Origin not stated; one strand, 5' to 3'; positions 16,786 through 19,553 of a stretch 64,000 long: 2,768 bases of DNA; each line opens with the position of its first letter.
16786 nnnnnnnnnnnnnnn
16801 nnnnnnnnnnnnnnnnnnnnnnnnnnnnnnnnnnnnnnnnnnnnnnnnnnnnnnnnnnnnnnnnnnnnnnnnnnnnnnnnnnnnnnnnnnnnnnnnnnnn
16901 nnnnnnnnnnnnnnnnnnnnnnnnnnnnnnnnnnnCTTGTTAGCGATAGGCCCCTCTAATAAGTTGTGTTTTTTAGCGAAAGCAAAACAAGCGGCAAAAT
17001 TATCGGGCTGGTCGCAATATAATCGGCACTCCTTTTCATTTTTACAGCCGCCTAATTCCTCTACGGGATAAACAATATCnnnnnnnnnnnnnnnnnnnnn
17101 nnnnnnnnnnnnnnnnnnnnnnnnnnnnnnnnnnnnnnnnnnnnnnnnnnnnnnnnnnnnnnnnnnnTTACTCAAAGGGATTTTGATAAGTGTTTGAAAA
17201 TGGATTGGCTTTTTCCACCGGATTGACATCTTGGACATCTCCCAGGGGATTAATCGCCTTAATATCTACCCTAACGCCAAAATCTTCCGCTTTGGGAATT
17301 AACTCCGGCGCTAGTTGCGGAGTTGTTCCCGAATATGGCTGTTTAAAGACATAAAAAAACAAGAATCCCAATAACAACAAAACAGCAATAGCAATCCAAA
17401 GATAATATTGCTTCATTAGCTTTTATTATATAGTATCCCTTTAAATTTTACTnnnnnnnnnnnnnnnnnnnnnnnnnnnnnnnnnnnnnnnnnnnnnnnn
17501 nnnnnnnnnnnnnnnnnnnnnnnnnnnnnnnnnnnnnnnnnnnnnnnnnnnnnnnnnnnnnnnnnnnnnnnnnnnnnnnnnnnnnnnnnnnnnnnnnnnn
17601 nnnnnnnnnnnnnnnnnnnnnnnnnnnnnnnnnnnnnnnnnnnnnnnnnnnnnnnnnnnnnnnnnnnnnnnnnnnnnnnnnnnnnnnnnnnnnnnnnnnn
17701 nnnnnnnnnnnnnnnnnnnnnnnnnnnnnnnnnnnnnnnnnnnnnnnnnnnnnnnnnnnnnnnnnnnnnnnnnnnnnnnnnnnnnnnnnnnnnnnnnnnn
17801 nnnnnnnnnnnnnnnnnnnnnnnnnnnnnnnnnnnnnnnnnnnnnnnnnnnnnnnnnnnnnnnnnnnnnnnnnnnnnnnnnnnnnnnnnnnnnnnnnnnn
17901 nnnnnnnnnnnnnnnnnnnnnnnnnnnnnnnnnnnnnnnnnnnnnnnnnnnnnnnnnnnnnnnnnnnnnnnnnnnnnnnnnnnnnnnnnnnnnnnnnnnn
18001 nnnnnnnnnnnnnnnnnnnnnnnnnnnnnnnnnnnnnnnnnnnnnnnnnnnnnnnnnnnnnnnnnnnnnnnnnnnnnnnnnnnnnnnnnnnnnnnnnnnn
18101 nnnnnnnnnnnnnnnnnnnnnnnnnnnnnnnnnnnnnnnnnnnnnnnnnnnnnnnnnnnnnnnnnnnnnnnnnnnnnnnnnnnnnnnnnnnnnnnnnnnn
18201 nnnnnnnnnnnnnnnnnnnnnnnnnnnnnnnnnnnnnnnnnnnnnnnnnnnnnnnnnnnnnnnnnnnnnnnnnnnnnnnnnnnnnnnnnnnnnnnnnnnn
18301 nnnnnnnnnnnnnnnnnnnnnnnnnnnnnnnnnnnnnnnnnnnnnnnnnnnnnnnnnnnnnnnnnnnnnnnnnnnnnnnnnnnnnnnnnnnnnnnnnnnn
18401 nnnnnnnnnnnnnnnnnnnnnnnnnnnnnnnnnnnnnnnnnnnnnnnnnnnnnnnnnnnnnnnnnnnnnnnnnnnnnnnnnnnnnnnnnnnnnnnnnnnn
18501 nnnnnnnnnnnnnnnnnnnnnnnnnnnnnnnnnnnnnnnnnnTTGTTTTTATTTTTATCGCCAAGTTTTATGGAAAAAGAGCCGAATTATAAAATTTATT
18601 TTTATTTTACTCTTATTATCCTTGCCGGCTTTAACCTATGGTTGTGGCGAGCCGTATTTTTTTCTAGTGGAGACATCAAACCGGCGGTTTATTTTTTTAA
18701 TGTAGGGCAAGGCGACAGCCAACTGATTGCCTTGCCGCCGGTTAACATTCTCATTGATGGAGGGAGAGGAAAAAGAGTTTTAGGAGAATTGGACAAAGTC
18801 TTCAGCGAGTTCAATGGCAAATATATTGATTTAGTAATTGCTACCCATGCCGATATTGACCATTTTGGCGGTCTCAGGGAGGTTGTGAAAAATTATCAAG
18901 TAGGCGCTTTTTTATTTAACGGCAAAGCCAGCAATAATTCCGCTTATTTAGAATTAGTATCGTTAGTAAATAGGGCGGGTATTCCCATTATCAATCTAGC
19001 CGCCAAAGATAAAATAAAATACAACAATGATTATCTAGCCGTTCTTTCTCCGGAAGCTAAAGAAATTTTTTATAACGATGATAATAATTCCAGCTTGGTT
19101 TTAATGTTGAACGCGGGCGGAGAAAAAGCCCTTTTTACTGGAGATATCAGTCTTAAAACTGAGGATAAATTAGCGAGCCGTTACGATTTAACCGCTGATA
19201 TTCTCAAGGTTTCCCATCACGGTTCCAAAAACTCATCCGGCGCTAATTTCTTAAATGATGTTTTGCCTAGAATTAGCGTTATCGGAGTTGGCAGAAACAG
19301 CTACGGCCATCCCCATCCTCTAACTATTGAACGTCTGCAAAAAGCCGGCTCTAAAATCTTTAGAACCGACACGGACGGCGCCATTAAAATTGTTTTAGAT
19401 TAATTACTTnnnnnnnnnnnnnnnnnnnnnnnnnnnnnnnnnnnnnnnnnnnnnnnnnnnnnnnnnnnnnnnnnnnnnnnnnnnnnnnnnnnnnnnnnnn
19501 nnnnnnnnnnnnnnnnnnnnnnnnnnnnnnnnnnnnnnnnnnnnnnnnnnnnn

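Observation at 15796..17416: Secreted protein built from five tandem four-cysteine modules, with an overlapping upstream small ORF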

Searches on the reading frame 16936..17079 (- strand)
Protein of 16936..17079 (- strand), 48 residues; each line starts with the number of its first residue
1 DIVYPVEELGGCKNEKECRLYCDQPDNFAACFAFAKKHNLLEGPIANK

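Call 24: find_related_loci(query=A2, collection=metagenome_contigs, flank=4000)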
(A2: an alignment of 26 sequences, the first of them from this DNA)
Query A2 (48 aa) in metagenome_contigs; peptide patterns used: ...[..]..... (x = any residue, [..] = any of these).
215 stretches matched a pattern; 54 encode a relative of the query (tblastn E <= 1e-3); 54 distinct loci.
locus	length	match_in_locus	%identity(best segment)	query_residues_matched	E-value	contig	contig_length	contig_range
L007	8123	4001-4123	63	1-41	2e-16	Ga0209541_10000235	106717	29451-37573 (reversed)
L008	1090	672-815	63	1-48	2e-16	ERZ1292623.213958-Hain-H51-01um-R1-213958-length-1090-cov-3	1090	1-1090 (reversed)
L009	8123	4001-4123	66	1-41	4e-16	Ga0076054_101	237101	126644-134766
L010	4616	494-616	61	1-41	3e-16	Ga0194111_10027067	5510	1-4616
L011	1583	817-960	54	1-48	5e-16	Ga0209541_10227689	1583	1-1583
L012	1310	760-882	66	1-41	5e-16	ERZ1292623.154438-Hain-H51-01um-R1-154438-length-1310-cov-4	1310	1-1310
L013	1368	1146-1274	63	1-43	6e-16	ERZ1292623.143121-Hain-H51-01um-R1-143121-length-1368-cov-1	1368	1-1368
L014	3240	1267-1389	66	1-41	8e-16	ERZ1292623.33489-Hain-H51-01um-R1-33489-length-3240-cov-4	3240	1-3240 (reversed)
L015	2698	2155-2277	63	1-41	9e-16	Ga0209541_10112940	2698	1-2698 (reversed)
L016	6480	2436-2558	66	1-41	1e-15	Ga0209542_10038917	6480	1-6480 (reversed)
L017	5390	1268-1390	63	1-41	1e-15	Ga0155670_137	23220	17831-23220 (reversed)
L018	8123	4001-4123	66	1-41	1e-15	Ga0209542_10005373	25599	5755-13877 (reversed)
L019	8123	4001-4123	61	1-41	2e-15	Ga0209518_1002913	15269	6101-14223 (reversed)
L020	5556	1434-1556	61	1-41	2e-15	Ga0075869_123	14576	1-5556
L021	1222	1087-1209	63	1-41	2e-15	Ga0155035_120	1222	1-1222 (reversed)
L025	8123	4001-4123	63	1-41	4e-15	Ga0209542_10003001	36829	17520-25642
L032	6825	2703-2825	63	1-41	1e-14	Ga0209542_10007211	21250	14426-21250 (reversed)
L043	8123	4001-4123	56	1-41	1e-13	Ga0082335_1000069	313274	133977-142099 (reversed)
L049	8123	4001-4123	59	1-41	1e-12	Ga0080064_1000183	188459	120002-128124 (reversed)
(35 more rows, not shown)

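Call 49: search_protein_families(library=pfam, proteins=[L025:5572-6519:-, L032:5185-5727:-, L043:1520-2548:+, L049:1535-2605:+, L032:5732-6802:-, L043:660-1643:+, L049:5637-6770:+], max_evalue=0.0001)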
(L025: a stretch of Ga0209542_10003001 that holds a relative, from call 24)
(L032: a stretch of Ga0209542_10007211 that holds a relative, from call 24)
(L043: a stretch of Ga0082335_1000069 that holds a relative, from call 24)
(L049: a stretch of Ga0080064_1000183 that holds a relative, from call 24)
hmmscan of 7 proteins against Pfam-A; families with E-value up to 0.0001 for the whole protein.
L025:5572-6519:- (315 aa): 2 families
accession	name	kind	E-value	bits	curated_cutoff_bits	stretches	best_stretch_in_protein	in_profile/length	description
PF00551.24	Formyl_trans_N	-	1.2e-39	136.4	26.1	1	4-182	3-181/181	Formyl transferase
PF02911.23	Formyl_trans_C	-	1.1e-29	103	21.1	1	205-306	1-99/100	Formyl transferase, C-terminal domain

L032:5185-5727:- (180 aa): 1 family
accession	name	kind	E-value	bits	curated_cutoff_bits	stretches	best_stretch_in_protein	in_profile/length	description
PF01327.26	Pep_deformylase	-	1.2e-43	148.8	22.8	1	2-177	3-155/156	Polypeptide deformylase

L043:1520-2548:+ (342 aa): 2 families
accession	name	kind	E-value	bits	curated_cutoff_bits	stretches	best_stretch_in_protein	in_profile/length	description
PF02826.25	2-Hacid_dh_C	-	5.6e-62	208.7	25.1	1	141-318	1-178/178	D-isomer specific 2-hydroxyacid dehydrogenase, NAD binding domain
PF00389.36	2-Hacid_dh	-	2.5e-24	85.9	24.6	1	45-341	1-125/134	D-isomer specific 2-hydroxyacid dehydrogenase, catalytic domain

L049:1535-2605:+ (356 aa): 1 family
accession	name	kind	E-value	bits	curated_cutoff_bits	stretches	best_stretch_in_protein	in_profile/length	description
PF10432.14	bact-PGI_C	-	3e-43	147.8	24.5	1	204-353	3-149/151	Bacterial phospho-glucose isomerase C-terminal SIS domain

L032:5732-6802:- (356 aa): 1 family
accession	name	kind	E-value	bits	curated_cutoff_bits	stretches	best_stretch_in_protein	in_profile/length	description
PF02397.22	Bac_transf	-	2.8e-57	193.6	27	1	168-351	1-178/179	Bacterial sugar transferase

L043:660-1643:+ (327 aa): 1 family
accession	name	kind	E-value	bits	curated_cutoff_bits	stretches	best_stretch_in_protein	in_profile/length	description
PF00294.29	PfkB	-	1.4e-31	110.4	25.8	1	59-306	37-299/302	pfkB family carbohydrate kinase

L049:5637-6770:+ (377 aa): 1 family
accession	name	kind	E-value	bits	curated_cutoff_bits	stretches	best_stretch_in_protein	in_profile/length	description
PF18920.5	DUF5671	-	5.7e-28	97.8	28.4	1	63-196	1-131/132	Domain of unknown function (DUF5671)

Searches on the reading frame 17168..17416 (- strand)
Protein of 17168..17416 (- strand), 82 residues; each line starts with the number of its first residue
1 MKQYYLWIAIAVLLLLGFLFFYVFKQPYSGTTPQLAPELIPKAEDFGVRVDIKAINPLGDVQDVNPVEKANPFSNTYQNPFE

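Call 4: search_protein_families(library=pfam, proteins=[window:17168-17416:-], max_evalue=10)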
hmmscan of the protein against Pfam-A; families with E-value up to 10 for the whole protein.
window:17168-17416:- (82 aa): 0 families

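Call 32: search_protein_families(library=ncbifam, proteins=[window:17168-17416:-], max_evalue=1)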
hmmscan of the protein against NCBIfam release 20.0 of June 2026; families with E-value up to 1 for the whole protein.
window:17168-17416:- (82 aa): 1 family
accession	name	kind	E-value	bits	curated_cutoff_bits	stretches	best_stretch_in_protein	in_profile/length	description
NF033218.1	anchor_AmaP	equivalog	0.15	11.8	55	1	1-29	46-74/166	alkaline shock response membrane anchor protein AmaP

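Call 53: find_homologous_proteins(query=A3, max_evalue=0.001)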
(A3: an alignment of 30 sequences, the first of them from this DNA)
Query A3 (30 sequences) (82 aa, profile of the alignment): 291 proteins with E <= 0.001 among 2198 candidates; the best 120 are listed.
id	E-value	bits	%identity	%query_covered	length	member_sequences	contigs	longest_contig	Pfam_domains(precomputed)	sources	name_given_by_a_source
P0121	1.0e-22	99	54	32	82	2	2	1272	-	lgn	-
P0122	2.1e-22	98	31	100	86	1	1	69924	-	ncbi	-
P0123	2.3e-22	97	29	99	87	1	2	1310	-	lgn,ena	-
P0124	2.6e-22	97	34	74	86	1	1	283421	-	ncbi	-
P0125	3.4e-21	94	50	32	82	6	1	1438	-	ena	-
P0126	8.1e-21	92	54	32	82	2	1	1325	-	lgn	-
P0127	1.0e-20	92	34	79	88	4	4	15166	-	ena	-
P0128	8.7e-19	86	34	100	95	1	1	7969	-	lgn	-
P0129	3.3e-18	84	45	43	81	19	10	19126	-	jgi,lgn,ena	-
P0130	5.9e-18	83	32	99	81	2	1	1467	-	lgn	-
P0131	7.0e-18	83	32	99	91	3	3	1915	-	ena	-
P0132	1.4e-17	82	27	89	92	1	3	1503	-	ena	-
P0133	1.8e-17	82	52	51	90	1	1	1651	-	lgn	-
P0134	2.7e-17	81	45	43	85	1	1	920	-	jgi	-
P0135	3.3e-17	81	45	43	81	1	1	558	-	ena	-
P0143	1.7e-16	79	38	55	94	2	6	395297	-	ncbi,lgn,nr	ncbi:MAG: hypothetical protein HYW95_01595 [Candidatus Wildermuthbacteria bacterium]|nr:hypothetical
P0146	2.7e-16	78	100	100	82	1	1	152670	-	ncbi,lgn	-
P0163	3.5e-15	74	26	99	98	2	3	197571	-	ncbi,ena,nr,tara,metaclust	ncbi:hypothetical protein CL629_00915 [bacterium]|nr:hypothetical protein [bacterium]|tara:strand:+ 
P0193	5.2e-14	71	30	49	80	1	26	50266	-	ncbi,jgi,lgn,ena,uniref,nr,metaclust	ncbi:hypothetical protein A2867_02000 [Candidatus Daviesbacteria bacterium RIFCSPHIGHO2_01_FULL_40_1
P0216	2.3e-13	69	34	91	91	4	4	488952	-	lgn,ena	-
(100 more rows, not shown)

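Call 54: find_encoding_contigs(protein=P0146, flank=3000, max_places=3)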
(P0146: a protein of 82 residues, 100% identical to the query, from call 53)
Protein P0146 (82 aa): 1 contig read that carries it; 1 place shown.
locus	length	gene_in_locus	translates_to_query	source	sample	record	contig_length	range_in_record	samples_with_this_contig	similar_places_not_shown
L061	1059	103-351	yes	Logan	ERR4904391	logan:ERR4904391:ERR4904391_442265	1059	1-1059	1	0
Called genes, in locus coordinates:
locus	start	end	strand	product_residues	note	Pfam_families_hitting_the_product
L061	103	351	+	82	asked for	-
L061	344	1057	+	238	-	?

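Call 55: find_encoding_contigs(protein=P0193, flank=4000, max_places=3)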
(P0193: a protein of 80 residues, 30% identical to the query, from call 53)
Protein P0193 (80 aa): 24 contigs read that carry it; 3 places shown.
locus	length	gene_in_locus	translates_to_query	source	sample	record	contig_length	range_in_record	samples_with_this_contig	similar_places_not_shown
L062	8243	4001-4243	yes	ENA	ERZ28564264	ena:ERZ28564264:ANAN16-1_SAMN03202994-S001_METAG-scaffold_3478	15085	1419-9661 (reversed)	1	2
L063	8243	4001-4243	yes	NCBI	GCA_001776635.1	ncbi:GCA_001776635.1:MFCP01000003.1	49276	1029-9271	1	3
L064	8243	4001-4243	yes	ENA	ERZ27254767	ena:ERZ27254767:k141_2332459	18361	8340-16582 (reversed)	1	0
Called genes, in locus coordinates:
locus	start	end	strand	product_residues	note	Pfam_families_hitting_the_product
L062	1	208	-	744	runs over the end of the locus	PF10144:SMP_2 (weak), PF00982:Glyco_transf_20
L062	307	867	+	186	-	-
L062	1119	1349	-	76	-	-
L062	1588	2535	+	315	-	PF00389:2-Hacid_dh, PF02826:2-Hacid_dh_C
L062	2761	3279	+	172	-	-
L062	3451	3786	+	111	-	PF07883:Cupin_2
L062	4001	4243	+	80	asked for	-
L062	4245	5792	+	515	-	-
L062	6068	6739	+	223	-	PF01520:Amidase_3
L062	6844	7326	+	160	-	PF01980:TrmO_N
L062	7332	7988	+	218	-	PF09851:SHOCT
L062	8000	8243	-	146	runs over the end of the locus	-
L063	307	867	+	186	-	-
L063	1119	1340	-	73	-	-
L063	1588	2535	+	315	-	PF00389:2-Hacid_dh, PF02826:2-Hacid_dh_C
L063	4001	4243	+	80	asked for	-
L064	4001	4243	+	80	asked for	-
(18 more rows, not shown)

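Call 77: find_encoding_contigs(protein=P0163, flank=2500, max_places=1)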
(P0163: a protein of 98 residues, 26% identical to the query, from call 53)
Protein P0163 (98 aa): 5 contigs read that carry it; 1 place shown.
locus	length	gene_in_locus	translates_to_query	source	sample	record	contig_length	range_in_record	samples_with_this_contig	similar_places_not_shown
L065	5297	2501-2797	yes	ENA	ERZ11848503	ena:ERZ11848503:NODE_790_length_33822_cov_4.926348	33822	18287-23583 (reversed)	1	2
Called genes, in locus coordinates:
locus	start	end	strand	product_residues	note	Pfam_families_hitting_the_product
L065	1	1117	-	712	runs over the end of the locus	PF17191:RecG_wedge, PF01336:tRNA_anti-codon, PF00270:DEAD, PF04851:ResIII, PF22590:Cas3-like_C_2 (faint), PF00271:Helicase_C, PF19833:RecG_dom3_C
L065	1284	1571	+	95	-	-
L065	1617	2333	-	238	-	PF00483:NTP_transferase, PF01128:IspD (weak), PF12804:NTP_transf_3 (weak)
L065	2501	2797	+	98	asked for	-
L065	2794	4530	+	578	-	-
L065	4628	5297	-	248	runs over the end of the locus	PF07136:DUF1385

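Call 78: find_encoding_contigs(protein=P0143, flank=2500, max_places=1)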
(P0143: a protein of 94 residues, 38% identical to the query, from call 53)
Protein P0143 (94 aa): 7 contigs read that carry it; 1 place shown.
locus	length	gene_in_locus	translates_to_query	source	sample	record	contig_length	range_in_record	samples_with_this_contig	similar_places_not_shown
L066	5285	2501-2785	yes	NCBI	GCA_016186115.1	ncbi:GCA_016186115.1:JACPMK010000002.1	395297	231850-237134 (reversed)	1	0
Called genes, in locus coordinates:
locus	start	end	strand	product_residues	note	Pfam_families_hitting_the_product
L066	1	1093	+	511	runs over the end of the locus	PF13541:ChlI, PF01078:Mg_chelatase, PF00158:Sigma54_activat (faint), PF07728:AAA_5 (weak), PF00493:MCM (weak), PF13335:Mg_chelatase_C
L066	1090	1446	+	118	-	PF02021:UPF0102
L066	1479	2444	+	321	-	PF10432:bact-PGI_C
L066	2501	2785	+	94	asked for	-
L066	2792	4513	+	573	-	-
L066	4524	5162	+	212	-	PF18920:DUF5671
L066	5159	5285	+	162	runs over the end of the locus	-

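Call 79: find_encoding_contigs(protein=P0216, flank=2500, max_places=1)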
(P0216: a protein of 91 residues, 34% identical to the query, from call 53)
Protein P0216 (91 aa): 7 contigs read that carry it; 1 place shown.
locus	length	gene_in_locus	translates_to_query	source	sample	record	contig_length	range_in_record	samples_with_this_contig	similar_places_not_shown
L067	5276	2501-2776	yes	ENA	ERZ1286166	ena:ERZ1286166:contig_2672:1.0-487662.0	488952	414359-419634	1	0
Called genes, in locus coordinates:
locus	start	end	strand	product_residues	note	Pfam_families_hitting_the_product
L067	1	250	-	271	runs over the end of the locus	PF07478:Dala_Dala_lig_C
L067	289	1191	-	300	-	PF07478:Dala_Dala_lig_C, PF01820:Dala_Dala_lig_N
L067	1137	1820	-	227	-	PF01820:Dala_Dala_lig_N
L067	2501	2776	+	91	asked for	-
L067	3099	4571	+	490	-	-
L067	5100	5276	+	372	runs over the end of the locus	PF02812:ELFV_dehydrog_N, PF00208:ELFV_dehydrog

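Call 94: predict_structure(alignment_id=A5)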
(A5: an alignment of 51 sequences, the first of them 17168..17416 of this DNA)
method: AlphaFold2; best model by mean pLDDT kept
length: 82 residues; sequences in the alignment: 51
mean_pLDDT: 65.9   pTM: 0.27
mean pLDDT of the five models: 65.9, 65.3, 64.7, 64.3, 63.6
residues with pLDDT >= 90: 12; 70-90: 14; 50-70: 43; < 50: 13
segments of 3 or more residues with pLDDT < 50: 31-35, 40-42, 45-47
pLDDT, mean of each block of 10 residues (from residue 1): 88 92 67 49 50 56 60 66 67
secondary structure, 60 per line:
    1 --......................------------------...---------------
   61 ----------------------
elements in order: H3-24

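Call 95: search_protein_families(library=phrogs, proteins=[window:17168-17416:-], max_evalue=0.01)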
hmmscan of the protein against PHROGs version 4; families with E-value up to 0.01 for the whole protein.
window:17168-17416:- (82 aa): 0 families

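Call 96: search_protein_families(library=padloc, proteins=[window:17168-17416:-], max_evalue=0.01)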
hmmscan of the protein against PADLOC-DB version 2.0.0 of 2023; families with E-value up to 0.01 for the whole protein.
window:17168-17416:- (82 aa): 0 families

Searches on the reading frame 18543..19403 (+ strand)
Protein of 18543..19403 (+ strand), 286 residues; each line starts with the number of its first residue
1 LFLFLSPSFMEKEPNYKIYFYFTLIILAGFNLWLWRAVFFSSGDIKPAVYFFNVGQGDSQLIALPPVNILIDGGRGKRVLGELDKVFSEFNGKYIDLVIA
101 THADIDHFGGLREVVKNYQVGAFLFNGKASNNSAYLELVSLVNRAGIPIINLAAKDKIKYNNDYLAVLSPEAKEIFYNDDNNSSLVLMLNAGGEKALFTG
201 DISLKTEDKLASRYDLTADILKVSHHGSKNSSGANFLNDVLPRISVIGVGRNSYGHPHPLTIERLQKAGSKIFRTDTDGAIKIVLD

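Call 38: search_protein_families(library=pfam, proteins=[window:18543-19403:+], max_evalue=0.001)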
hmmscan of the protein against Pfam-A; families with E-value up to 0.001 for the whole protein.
window:18543-19403:+ (286 aa): 3 families
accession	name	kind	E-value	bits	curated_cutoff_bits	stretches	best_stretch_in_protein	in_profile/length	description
PF00753.33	Lactamase_B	-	4.1e-15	56.7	22.7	1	68-248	17-193/196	Metallo-beta-lactamase superfamily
PF25281.1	MBL_MAP1B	-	3.2e-05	23.5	37.6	1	46-118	20-88/279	MAP1B MBL-like domain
PF12706.13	Lactamase_B_2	-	0.00052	20.1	27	1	68-206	2-147/200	Beta-lactamase superfamily domain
